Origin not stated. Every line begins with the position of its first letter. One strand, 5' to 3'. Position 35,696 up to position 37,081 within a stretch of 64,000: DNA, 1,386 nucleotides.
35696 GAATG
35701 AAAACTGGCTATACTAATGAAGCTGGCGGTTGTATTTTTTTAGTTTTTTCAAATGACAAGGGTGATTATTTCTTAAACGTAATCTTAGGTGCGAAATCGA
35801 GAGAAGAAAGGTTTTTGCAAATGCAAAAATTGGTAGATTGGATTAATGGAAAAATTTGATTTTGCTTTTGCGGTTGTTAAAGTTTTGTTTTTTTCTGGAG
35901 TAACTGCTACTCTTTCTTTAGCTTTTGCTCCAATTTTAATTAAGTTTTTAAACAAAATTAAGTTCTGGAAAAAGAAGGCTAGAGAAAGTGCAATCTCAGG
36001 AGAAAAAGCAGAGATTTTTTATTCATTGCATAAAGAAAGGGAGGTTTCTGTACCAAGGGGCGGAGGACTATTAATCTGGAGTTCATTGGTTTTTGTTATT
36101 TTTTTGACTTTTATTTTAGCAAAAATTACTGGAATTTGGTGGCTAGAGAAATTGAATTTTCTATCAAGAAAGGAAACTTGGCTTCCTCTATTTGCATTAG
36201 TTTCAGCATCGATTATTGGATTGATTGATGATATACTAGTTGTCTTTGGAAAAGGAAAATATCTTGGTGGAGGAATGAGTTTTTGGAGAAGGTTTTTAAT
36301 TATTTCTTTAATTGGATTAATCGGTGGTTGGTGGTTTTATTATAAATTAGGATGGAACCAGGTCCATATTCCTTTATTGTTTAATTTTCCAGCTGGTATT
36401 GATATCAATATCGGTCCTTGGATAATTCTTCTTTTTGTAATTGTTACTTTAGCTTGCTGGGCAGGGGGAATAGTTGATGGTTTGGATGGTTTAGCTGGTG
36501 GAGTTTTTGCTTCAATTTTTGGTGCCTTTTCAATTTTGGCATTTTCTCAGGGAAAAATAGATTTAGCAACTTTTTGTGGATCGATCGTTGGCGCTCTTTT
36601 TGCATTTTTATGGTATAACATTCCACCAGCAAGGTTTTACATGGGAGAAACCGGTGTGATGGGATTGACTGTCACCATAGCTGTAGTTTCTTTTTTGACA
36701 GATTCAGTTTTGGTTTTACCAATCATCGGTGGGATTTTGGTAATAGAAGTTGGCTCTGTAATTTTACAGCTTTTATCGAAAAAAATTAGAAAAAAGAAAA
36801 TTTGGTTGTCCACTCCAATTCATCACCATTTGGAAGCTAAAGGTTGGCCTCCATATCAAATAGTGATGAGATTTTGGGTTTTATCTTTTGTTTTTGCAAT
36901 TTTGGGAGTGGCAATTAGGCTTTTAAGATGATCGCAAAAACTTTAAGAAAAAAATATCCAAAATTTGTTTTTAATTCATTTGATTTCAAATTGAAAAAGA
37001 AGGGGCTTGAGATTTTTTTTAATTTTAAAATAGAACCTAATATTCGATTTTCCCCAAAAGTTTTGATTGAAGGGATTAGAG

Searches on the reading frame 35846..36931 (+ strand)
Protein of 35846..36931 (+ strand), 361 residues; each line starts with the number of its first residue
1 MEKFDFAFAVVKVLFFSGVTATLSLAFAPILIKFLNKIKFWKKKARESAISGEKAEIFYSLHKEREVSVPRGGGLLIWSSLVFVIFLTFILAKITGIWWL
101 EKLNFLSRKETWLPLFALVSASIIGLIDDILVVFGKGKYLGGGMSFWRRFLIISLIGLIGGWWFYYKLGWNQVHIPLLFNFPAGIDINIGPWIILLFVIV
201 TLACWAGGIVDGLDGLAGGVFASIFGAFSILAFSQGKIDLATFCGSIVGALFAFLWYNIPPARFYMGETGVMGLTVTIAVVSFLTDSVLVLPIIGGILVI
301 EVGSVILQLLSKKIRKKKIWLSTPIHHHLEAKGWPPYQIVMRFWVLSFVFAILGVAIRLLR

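Call 13: search_protein_families(library=pfam, proteins=[window:35846-36931:+])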
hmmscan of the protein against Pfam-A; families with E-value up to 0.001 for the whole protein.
window:35846-36931:+ (361 aa): 1 family
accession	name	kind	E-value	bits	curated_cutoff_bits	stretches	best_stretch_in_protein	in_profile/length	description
PF00953.26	Glycos_transf_4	-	8.8e-21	75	27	1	114-283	4-157/160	Glycosyl transferase family 4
